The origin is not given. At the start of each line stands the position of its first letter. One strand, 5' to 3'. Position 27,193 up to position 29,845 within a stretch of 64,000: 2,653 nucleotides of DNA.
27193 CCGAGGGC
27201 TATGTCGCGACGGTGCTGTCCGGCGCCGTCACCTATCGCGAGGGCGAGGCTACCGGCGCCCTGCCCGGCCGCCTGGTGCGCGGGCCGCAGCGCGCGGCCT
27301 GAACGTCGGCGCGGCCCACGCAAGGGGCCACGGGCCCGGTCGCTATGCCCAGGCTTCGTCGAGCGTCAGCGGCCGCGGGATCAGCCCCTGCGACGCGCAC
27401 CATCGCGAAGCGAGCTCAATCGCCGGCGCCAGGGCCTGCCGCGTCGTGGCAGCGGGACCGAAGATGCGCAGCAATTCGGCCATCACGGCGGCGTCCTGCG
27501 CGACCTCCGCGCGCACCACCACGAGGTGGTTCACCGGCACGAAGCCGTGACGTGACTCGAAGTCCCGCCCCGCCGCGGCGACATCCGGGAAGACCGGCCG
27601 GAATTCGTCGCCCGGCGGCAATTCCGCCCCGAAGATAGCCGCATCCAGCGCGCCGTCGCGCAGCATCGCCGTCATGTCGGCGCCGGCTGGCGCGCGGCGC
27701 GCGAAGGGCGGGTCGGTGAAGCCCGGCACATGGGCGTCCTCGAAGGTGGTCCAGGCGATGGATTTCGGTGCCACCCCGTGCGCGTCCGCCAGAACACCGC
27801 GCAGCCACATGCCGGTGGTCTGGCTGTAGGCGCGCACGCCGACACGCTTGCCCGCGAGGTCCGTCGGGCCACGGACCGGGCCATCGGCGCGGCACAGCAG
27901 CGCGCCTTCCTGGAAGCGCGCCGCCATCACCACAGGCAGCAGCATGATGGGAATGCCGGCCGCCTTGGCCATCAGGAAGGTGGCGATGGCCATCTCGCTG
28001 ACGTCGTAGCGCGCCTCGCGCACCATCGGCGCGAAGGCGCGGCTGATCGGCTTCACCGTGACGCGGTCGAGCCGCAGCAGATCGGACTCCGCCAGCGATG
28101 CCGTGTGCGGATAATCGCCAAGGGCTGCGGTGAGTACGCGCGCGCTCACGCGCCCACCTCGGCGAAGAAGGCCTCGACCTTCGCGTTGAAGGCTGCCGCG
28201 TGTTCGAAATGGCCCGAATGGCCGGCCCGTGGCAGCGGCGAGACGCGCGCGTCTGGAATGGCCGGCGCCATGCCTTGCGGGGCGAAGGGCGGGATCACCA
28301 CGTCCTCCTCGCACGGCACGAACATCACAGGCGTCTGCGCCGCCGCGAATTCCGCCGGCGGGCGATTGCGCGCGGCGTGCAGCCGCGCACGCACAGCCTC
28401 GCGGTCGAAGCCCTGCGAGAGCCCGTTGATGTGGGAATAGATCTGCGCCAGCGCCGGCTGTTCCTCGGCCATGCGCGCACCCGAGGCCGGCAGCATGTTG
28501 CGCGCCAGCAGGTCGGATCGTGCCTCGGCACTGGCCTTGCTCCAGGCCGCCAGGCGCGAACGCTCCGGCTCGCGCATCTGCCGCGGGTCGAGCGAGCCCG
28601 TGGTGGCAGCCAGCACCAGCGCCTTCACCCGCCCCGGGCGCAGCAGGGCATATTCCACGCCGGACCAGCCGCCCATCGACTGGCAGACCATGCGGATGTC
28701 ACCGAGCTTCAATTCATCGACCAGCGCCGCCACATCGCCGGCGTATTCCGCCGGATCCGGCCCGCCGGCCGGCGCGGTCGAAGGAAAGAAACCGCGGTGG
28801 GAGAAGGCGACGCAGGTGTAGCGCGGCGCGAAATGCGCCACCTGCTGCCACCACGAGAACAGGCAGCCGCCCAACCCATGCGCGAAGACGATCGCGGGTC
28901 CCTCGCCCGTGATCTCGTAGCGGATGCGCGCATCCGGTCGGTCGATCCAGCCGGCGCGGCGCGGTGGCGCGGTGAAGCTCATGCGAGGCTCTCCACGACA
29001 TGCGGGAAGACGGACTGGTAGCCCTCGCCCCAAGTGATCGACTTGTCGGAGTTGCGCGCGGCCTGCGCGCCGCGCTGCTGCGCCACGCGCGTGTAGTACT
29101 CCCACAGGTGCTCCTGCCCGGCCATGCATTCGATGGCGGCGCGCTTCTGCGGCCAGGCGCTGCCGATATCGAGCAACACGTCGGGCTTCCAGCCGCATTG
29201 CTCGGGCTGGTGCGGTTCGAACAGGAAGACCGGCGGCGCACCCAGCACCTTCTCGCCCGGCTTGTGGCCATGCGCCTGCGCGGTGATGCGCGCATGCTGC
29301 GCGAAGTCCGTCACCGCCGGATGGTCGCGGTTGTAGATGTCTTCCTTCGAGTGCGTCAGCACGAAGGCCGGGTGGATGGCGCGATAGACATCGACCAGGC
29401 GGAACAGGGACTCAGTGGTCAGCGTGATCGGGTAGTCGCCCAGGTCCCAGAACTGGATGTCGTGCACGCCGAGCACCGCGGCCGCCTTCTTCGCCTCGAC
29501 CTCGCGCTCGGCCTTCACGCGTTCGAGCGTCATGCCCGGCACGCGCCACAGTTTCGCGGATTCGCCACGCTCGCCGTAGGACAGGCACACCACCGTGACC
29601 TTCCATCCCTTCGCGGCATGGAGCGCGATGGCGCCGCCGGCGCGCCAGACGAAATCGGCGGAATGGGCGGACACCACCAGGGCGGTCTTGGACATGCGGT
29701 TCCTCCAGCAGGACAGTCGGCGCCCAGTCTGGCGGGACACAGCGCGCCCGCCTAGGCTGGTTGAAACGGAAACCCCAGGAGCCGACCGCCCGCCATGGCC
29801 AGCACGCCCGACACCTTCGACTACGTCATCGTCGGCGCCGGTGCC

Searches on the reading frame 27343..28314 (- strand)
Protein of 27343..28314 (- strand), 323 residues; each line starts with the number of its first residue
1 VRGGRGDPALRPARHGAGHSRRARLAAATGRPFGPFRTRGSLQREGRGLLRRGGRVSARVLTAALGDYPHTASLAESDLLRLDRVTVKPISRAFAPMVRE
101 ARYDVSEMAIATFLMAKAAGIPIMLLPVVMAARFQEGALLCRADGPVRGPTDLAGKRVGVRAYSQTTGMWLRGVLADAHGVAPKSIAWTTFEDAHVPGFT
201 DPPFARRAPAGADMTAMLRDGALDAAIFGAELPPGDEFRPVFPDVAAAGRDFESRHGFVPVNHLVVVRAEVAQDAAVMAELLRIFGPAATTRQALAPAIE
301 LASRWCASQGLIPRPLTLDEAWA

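Call 10: search_protein_families(library=pfam, proteins=[window:27343-28314:-])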
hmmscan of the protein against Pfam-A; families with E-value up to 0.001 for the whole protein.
window:27343-28314:- (323 aa): 1 family
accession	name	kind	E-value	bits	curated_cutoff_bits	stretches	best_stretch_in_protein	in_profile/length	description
PF09084.16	NMT1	-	0.00023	21.6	20.5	1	111-186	51-122/216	NMT1/THI5 like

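Call 50: search_protein_families(library=ncbifam, proteins=[window:27343-28149:-], max_evalue=0.00001)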
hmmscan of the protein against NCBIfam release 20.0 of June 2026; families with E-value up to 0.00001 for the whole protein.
window:27343-28149:- (268 aa): 0 families

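Call 51: search_protein_families(library=pfam, proteins=[window:27343-28149:-], max_evalue=0.01)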
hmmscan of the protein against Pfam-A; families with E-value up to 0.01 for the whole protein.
window:27343-28149:- (268 aa): 2 families
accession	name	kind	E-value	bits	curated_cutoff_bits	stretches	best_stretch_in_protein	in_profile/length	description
PF09084.16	NMT1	-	0.00016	22.1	20.5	1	56-131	51-122/216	NMT1/THI5 like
PF12974.12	Phosphonate-bd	-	0.0039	17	27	1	38-140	41-145/242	ABC transporter, phosphonate, periplasmic substrate-binding protein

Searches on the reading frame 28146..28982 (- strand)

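Call 10: search_protein_families(library=pfam, proteins=[window:28146-28982:-])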
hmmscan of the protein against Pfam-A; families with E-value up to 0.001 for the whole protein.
window:28146-28982:- (278 aa): 3 families
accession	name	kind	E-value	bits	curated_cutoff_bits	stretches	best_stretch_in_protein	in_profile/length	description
PF00561.26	Abhydrolase_1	-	2.1e-21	77.2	25.8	1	29-262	1-245/245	alpha/beta hydrolase fold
PF12697.13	Abhydrolase_6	-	2.3e-18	68.1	26.3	1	31-267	1-216/217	Alpha/beta hydrolase family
PF12146.15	Hydrolase_4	-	1.4e-10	41.3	27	1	30-260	6-237/239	Serine aminopeptidase, S33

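Call 11: search_protein_families(library=ncbifam, proteins=[window:28146-28982:-], max_evalue=0.01)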
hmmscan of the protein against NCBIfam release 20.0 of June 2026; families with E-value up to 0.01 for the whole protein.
window:28146-28982:- (278 aa): 25 families
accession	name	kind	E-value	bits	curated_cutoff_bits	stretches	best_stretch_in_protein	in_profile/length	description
NF051487.1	bifunc_PcaCD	exception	1e-24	87.4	430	1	28-274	172-412/413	bifunctional 4-carboxymuconolactone decarboxylase/3-oxoadipate enol-lactonase PcaCD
TIGR02427.1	protocat_pcaD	equivalog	5.8e-23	81.6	255.85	1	20-273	2-250/251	3-oxoadipate enol-lactonase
NF051488.1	bifunc_PcaDC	exception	4.1e-22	78.8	390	1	21-275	3-252/375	bifunctional 3-oxoadipate enol-lactonase/4-carboxymuconolactone decarboxylase PcaDC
TIGR03611.1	RutD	equivalog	3.9e-21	75.6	238.5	1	27-274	12-256/258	pyrimidine utilization protein D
NF011457.0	PRK14875.1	equivalog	1e-15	57.6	307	2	18-129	120-233/372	acetoin dehydrogenase dihydrolipoyllysine-residue acetyltransferase subunit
NF002873.0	PRK03204.1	equivalog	1.7e-12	47.3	466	1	9-128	15-135/286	haloalkane dehalogenase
NF045632.1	hydroxlase_HsaD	equivalog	4.8e-12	45.4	400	1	18-129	22-139/290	4,5:9,10-diseco-3-hydroxy-5,9,17-trioxoandrosta-1(10),2-diene-4-oate hydrolase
NF050089.1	i_nPHAscl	equivalog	7.5e-12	44.9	300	1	21-130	10-120/288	intracellular short-chain-length polyhydroxyalkanoate depolymerase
TIGR03695.1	menH_SHCHC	equivalog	1e-09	38.2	208.55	1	28-148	2-125/252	2-succinyl-6-hydroxy-2,4-cyclohexadiene-1-carboxylate synthase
NF002938.0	PRK03592.1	equivalog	1.7e-09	37.4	241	1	17-128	19-130/298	haloalkane dehalogenase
TIGR03343.1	biphenyl_bphD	equivalog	4.1e-09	36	462.15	1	17-273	19-280/282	2-hydroxy-6-oxo-6-phenylhexa-2,4-dienoate hydrolase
TIGR03056.1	bchO_mg_che_rel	equivalog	5.8e-07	28.8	172.55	1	26-123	26-124/278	alpha/beta fold hydrolase BchO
NF052614.1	AB_fold_OlsI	equivalog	9.9e-06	25.2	385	0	215-274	196-256/272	ornithine lipid biosynthesis O-acyltransferase OlsI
NF008340.0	PRK11126.1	equivalog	5.5e-05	22.5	261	0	27-139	13-124/255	2-succinyl-6-hydroxy-2,4-cyclohexadiene-1-carboxylate synthase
NF052610.1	macro_16_ester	equivalog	7.8e-05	22.2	420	1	79-260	79-267/281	alpha/beta fold macrolide esterase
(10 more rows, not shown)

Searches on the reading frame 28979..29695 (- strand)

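Call 10: search_protein_families(library=pfam, proteins=[window:28979-29695:-])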
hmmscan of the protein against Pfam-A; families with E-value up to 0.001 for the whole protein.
window:28979-29695:- (238 aa): 1 family
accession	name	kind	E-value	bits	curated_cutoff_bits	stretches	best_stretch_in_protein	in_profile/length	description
PF02585.22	PIG-L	-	6.2e-23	82.2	28.2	1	6-135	1-128/129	GlcNAc-PI de-N-acetylase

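Call 11: search_protein_families(library=ncbifam, proteins=[window:28979-29695:-], max_evalue=0.01)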
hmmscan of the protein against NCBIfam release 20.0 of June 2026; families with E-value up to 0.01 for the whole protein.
window:28979-29695:- (238 aa): 4 families
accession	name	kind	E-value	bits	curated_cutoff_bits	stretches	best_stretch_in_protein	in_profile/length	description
TIGR04001.1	thiol_BshB1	equivalog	3.6e-16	59.6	182.5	1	5-194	4-178/226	bacillithiol biosynthesis deacetylase BshB1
TIGR04000.1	thiol_BshB2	equivalog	4.7e-13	49.3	195.25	1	5-197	3-187/217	bacillithiol biosynthesis deacetylase BshB2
TIGR03445.1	mycothiol_MshB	equivalog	5.7e-05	23.1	224.35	1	6-82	1-79/284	N-acetyl-1-D-myo-inositol-2-amino-2-deoxy-alpha-D-glucopyranoside deacetylase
TIGR03446.1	mycothiol_Mca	equivalog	0.0004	20.1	277.15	1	6-79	4-77/283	mycothiol conjugate amidase Mca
